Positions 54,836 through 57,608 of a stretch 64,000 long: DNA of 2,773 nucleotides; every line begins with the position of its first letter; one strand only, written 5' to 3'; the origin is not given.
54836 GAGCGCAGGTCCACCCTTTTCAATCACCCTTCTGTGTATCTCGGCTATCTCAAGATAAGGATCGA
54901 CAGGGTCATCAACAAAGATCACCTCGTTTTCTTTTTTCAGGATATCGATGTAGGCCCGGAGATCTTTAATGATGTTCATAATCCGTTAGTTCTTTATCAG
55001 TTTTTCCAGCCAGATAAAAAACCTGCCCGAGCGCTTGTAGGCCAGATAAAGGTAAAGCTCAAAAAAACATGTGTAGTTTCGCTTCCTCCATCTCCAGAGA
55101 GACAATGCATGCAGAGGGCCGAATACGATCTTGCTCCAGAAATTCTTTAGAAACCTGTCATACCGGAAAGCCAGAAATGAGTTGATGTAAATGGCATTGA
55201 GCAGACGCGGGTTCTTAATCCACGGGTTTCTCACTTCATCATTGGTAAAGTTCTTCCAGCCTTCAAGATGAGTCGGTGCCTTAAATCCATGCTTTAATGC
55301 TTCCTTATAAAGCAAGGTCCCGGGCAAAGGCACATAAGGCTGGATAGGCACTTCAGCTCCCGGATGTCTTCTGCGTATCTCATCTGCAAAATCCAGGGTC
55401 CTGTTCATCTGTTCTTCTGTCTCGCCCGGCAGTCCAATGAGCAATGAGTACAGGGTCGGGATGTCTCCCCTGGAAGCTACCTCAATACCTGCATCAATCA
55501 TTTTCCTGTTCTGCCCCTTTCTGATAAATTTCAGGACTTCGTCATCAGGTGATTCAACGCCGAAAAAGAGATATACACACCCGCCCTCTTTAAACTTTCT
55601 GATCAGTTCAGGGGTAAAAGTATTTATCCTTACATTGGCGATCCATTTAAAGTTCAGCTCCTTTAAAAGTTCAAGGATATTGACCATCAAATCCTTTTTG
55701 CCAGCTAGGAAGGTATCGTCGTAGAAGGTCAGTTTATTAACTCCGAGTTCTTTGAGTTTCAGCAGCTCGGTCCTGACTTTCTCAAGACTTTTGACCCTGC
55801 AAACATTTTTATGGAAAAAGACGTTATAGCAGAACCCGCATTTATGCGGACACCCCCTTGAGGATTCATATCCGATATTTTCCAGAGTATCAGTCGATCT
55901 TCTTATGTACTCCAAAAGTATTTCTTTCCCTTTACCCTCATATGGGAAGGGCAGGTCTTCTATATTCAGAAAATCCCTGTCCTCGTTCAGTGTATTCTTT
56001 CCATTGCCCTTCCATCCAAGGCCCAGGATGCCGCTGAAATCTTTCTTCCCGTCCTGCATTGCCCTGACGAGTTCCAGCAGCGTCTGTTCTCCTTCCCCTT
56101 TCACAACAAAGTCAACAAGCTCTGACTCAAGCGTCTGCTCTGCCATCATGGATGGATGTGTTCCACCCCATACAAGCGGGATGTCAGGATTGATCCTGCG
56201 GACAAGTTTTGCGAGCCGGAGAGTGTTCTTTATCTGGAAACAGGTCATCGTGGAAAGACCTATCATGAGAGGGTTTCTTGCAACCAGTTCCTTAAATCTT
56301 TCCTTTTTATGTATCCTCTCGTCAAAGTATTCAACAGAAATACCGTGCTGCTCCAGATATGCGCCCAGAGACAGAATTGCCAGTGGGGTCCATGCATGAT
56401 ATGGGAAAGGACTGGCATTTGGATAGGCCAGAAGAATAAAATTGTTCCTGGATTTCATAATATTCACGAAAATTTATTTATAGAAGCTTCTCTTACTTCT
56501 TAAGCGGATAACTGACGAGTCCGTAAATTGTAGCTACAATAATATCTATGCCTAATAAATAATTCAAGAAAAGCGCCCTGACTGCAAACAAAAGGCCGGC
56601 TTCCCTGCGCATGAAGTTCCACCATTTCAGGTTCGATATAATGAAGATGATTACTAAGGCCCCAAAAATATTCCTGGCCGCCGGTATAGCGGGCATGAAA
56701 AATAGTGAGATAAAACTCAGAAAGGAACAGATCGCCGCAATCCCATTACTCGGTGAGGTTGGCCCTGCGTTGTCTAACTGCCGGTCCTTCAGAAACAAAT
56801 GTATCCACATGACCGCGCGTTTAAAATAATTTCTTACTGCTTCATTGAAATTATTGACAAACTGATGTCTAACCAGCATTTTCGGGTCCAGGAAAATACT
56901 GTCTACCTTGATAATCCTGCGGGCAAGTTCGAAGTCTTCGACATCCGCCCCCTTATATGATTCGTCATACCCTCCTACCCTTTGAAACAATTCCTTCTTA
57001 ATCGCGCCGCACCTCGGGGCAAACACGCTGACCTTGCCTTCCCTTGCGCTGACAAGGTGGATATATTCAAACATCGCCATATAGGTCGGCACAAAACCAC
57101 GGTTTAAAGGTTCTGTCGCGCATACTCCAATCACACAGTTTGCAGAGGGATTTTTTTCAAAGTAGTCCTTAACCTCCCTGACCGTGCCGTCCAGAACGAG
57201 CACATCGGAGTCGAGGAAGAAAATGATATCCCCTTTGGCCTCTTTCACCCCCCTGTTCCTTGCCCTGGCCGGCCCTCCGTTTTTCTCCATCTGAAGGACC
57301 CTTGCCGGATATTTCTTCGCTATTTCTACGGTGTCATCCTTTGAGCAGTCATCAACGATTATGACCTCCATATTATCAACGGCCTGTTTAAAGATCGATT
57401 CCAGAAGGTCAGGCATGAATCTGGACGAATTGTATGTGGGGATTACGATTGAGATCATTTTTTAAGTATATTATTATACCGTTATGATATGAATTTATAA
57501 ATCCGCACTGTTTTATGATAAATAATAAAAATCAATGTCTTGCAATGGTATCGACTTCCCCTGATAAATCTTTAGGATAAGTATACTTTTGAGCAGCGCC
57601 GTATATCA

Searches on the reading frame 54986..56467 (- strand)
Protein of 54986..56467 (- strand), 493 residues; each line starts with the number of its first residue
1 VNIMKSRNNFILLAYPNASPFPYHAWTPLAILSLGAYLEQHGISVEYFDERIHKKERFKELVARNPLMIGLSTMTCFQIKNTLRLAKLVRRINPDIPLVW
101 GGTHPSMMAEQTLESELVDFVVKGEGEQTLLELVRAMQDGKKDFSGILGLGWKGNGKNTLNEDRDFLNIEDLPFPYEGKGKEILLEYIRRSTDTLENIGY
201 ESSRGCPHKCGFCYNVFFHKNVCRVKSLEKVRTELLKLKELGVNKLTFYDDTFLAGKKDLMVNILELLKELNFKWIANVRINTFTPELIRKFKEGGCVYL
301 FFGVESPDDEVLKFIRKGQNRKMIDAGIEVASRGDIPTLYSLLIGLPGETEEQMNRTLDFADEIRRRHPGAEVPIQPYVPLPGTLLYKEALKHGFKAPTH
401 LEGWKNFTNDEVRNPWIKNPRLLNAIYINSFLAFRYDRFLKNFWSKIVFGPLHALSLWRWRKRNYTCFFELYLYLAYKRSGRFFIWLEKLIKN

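Call 60: search_protein_families(library=pfam, proteins=[window:54986-56467:-], max_evalue=0.00001)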
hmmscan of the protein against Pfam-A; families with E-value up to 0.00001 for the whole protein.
window:54986-56467:- (493 aa): 2 families
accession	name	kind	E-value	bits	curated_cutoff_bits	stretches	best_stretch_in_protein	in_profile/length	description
PF04055.27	Radical_SAM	-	1.6e-25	90.7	29.5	1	201-361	2-166/166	Radical SAM superfamily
PF02310.24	B12-binding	-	3.6e-22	78.9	32.1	1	25-133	11-120/121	B12 binding domain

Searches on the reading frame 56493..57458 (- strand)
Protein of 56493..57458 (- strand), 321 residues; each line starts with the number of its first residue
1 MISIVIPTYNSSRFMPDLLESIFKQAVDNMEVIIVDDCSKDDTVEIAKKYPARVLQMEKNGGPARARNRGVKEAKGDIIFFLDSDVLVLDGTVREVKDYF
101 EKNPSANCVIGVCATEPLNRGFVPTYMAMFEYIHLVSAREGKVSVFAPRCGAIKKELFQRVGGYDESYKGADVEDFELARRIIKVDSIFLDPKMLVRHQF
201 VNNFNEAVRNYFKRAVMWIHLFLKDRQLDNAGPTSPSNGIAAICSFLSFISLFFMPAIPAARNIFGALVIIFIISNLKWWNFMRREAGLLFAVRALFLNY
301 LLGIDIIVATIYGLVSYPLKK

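Call 60: search_protein_families(library=pfam, proteins=[window:56493-57458:-], max_evalue=0.00001)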
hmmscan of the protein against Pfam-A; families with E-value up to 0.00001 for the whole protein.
window:56493-57458:- (321 aa): 3 families
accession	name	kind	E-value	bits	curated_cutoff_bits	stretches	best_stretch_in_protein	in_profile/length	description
PF00535.33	Glycos_transf_2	-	3.3e-35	121.9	23.3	1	3-161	1-167/168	Glycosyl transferase family 2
PF10111.15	Glyco_tranf_2_2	-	1.1e-21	77.9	27.3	1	3-211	1-231/276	Glycosyltransferase like family 2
PF13641.12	Glyco_tranf_2_3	-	1.1e-16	62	27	1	2-211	3-224/230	Glycosyltransferase like family 2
